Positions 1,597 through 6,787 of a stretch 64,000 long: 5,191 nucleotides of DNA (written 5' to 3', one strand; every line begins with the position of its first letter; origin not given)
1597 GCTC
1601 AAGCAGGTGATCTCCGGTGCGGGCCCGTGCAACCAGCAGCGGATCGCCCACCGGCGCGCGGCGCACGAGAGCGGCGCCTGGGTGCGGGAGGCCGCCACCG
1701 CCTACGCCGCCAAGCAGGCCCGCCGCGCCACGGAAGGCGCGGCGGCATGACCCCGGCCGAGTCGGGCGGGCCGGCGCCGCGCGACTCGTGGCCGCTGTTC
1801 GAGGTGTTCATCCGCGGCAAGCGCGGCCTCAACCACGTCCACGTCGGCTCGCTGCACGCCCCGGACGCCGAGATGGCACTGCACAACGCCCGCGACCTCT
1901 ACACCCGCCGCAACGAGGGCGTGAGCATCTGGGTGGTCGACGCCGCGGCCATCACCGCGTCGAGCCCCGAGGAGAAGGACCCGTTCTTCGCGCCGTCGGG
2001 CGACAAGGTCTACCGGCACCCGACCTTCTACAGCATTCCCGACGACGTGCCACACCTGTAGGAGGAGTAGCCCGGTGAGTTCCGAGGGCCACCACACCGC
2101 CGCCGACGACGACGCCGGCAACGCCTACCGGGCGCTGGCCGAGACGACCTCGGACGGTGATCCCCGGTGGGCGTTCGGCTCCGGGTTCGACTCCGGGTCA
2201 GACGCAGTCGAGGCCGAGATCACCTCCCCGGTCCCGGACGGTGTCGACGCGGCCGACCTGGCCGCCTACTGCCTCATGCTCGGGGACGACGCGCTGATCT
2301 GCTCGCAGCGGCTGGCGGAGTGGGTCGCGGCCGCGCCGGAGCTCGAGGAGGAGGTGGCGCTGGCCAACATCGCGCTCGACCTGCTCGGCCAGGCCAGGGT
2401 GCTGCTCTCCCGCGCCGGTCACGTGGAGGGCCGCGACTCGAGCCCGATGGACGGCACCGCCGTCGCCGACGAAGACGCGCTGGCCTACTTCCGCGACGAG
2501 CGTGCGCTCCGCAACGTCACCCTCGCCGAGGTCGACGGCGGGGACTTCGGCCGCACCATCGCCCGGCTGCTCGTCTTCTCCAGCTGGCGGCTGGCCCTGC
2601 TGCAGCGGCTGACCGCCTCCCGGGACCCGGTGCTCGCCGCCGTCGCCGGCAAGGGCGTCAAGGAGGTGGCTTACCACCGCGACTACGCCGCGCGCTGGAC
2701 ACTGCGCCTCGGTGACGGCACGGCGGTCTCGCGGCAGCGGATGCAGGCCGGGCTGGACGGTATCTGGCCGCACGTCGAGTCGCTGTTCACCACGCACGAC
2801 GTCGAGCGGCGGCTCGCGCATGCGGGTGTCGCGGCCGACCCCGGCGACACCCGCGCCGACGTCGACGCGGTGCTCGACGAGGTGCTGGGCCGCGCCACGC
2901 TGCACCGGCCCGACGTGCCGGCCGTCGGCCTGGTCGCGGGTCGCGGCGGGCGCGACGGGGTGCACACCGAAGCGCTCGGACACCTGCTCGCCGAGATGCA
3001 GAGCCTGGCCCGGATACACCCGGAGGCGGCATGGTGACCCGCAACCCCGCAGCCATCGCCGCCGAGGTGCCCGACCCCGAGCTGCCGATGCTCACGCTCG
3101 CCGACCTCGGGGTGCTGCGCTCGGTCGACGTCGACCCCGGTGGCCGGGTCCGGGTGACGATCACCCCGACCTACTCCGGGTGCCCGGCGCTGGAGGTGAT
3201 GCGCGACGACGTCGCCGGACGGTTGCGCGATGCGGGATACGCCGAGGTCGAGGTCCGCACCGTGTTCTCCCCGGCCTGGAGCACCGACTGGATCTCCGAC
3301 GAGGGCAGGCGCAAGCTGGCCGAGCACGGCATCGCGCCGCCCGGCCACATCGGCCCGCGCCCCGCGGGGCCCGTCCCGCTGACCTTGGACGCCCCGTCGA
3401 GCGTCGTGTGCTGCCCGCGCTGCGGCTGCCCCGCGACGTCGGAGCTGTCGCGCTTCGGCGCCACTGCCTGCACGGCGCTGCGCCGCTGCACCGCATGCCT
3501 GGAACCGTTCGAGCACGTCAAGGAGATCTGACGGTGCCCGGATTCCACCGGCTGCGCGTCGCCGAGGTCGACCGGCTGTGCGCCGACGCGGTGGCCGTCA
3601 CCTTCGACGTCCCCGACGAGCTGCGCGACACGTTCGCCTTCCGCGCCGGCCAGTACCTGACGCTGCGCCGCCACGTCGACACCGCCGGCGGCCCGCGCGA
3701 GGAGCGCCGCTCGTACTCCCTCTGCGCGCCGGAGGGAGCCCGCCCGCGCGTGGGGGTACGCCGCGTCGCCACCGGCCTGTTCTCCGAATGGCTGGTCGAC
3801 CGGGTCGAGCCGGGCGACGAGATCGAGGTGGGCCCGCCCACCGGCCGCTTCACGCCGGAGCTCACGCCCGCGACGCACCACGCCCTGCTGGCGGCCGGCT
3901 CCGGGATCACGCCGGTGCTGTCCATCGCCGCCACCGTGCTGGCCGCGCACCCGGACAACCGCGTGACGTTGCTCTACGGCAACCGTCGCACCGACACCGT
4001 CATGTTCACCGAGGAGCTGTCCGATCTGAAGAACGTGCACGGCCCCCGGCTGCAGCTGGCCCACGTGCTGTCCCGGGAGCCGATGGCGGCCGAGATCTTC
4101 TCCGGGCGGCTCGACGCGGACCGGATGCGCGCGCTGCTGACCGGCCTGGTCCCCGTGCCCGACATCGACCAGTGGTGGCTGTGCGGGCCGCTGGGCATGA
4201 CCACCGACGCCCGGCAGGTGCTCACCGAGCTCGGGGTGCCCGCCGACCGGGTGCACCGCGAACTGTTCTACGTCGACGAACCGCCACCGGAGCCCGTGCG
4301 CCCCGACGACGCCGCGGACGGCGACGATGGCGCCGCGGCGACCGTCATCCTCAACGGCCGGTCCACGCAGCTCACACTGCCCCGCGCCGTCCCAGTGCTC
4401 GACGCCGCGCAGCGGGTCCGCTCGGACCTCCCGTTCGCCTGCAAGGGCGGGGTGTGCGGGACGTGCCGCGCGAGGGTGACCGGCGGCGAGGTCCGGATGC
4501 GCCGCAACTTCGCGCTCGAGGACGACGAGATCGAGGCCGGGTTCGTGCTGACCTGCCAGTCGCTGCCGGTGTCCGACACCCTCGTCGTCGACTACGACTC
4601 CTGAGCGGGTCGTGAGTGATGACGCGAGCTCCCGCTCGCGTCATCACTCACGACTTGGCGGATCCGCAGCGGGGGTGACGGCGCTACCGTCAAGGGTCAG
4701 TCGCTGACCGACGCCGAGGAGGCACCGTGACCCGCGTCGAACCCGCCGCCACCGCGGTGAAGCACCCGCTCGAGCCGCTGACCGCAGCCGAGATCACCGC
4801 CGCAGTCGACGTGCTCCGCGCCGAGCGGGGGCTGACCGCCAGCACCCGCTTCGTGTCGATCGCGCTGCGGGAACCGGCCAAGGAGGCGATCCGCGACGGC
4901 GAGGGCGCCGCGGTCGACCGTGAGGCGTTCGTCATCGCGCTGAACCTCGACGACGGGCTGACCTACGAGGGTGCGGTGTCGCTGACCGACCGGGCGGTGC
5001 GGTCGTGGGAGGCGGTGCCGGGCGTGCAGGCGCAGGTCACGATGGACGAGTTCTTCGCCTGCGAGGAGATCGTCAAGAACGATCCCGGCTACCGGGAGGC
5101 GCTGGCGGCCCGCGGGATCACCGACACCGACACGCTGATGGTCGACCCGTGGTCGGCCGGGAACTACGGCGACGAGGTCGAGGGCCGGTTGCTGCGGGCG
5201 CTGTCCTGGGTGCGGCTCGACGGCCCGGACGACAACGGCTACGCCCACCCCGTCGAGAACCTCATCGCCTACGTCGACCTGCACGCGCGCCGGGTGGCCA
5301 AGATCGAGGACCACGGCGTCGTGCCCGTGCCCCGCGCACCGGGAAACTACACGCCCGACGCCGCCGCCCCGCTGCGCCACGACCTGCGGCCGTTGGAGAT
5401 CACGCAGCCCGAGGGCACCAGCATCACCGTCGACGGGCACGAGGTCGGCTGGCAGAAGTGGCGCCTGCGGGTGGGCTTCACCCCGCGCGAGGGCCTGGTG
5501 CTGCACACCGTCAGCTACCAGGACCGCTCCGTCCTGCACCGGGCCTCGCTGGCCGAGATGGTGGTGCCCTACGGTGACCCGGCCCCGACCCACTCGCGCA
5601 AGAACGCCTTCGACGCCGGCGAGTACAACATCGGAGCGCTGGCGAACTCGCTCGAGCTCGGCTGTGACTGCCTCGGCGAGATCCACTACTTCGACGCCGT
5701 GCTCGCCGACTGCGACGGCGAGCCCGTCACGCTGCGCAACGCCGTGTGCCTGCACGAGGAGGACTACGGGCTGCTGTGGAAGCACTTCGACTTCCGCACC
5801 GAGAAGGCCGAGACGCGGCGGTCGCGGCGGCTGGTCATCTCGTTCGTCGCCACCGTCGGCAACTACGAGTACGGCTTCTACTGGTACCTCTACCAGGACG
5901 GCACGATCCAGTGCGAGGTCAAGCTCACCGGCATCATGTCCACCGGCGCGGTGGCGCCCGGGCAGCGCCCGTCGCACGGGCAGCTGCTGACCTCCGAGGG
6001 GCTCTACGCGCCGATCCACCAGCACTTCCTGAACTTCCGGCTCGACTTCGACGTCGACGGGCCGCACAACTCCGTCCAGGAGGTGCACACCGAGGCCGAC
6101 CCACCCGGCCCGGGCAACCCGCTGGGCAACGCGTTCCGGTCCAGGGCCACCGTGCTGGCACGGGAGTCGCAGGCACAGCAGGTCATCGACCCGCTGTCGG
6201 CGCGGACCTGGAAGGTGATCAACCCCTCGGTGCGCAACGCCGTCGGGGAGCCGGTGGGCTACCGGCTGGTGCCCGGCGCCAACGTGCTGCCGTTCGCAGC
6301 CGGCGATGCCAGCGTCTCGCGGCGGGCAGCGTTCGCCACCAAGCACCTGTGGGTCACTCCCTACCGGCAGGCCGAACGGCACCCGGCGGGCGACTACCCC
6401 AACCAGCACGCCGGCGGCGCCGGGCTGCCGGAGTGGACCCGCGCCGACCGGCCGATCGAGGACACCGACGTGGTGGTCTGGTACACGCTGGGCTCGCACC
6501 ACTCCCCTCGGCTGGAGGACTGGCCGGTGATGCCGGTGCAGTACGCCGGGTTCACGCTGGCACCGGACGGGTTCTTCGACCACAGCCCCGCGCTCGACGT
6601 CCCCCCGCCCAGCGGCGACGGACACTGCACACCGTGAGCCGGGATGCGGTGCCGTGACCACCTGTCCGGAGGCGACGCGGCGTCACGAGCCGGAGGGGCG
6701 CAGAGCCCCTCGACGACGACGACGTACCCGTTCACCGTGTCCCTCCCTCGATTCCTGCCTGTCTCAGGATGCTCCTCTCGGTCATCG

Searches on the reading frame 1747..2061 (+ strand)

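Call 77: search_protein_families(library=ncbifam, proteins=[window:1747-2061:+], max_evalue=1e-10)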
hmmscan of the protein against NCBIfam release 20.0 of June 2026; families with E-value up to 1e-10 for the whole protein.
window:1747-2061:+ (104 aa): 2 families
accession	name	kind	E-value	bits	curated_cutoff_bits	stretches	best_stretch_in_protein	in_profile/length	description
TIGR02157.1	PA_CoA_Oxy2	equivalog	3.3e-44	148.9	85.45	1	15-103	1-89/90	1,2-phenylacetyl-CoA epoxidase subunit PaaB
NF041867.1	paab_haloarch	equivalog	7.9e-14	51.6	150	1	18-97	3-80/100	1,2-phenylacetyl-CoA epoxidase subunit PaaB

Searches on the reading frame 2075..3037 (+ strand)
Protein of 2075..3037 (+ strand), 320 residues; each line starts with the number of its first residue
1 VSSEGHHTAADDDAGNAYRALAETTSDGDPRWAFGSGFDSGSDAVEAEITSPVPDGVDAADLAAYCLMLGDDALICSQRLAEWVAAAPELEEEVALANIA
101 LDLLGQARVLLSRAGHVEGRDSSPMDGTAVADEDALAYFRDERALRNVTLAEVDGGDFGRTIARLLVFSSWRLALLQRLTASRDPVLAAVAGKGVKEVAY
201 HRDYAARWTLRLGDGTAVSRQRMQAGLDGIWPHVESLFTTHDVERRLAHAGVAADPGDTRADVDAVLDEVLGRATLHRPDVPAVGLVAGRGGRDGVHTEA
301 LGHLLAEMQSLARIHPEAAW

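Call 77: search_protein_families(library=ncbifam, proteins=[window:2075-3037:+], max_evalue=1e-10)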
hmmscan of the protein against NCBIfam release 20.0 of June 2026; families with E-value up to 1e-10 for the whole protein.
window:2075-3037:+ (320 aa): 1 family
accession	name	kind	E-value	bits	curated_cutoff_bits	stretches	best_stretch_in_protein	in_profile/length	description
TIGR02158.1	PA_CoA_Oxy3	equivalog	7.1e-71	238.8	133.35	1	69-320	1-237/237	1,2-phenylacetyl-CoA epoxidase subunit PaaC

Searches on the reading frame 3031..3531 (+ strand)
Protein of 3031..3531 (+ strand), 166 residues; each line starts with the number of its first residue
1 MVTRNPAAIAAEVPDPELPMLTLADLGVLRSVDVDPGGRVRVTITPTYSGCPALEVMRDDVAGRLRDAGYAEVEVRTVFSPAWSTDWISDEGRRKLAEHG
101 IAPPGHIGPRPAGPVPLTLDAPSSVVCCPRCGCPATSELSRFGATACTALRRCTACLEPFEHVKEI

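Call 77: search_protein_families(library=ncbifam, proteins=[window:3031-3531:+], max_evalue=1e-10)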
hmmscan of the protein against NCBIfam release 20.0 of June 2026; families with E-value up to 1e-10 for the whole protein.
window:3031-3531:+ (166 aa): 3 families
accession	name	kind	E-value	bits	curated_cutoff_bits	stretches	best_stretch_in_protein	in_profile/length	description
TIGR02159.1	PA_CoA_Oxy4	equivalog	7.6e-54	182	108.15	1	13-166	1-146/146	1,2-phenylacetyl-CoA epoxidase subunit PaaD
NF041868.1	paad_haloarch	equivalog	1e-19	70.9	180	1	10-101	35-125/127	1,2-phenylacetyl-CoA epoxidase subunit PaaD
TIGR02945.1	SUF_assoc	equivalog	8.6e-13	48.5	143.4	1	11-96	11-96/99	SUF system Fe-S cluster assembly protein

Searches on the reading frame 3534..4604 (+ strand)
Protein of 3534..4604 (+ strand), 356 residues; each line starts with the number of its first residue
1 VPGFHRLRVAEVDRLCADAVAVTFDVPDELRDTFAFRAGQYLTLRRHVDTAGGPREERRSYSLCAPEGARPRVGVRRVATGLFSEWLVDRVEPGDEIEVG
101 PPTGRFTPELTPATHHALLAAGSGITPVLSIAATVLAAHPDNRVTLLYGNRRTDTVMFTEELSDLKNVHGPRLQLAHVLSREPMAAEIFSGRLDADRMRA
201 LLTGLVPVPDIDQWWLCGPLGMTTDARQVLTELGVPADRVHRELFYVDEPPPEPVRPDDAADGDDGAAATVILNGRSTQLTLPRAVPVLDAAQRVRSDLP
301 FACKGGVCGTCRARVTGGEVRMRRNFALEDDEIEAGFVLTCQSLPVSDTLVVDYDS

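Call 77: search_protein_families(library=ncbifam, proteins=[window:3534-4604:+], max_evalue=1e-10)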
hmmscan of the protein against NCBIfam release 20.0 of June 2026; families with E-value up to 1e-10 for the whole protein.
window:3534-4604:+ (356 aa): 10 families
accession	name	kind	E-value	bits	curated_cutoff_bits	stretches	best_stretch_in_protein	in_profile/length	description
TIGR02160.1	PA_CoA_Oxy5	hypoth_equivalog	4.4e-136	453.3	420.8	1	4-355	1-352/352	1,2-phenylacetyl-CoA epoxidase subunit PaaE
NF007964.0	PRK10684.1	equivalog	1.1e-41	143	383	1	31-348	32-329/333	NADH oxidoreductase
NF040810.1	BenC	equivalog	3.2e-37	128.4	430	2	8-245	108-330/333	benzoate 1,2-dioxygenase electron transfer component BenC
NF058606.1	GlBtMonoRdsGbcB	equivalog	1.2e-34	119.8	500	1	3-353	12-361/362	glycine betaine monooxygenase reductase subunit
NF045803.1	MethMoxFADbindMmoC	equivalog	7.8e-32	110.4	500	1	9-246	111-341/343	aromatic/alkene monooxygenase hydroxylase FAD-binding subunit MmoC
NF009805.0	PRK13289.1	equivalog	2.1e-31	109.2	432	1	8-245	158-392/399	NO-inducible flavohemoprotein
NF008822.0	PRK11872.1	equivalog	4.1e-17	62.2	402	0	7-245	109-335/341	anthranilate 1,2-dioxygenase electron transfer component AntC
TIGR02008.1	fdx_plant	subfamily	1.6e-15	56.7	81.15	1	277-351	14-88/97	ferredoxin [2Fe-2S]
NF041393.1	Frdxn_Halo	equivalog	1.7e-13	50.5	150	1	279-352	39-113/128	ferredoxin Fer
NF004317.0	PRK05713.1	equivalog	2.5e-12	46.7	338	0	278-355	9-86/312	iron-sulfur-binding ferredoxin reductase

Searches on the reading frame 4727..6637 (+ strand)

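Call 77: search_protein_families(library=ncbifam, proteins=[window:4727-6637:+], max_evalue=1e-10)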
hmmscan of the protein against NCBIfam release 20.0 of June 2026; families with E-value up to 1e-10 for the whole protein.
window:4727-6637:+ (636 aa): 2 families
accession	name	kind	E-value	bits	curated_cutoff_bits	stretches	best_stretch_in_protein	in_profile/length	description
NF008559.0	PRK11504.1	subfamily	3.2e-283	941.1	651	1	5-629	6-635/648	primary-amine oxidase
NF011285.0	PRK14696.1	equivalog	3.3e-123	412.4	1278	1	11-624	122-751/757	primary-amine oxidase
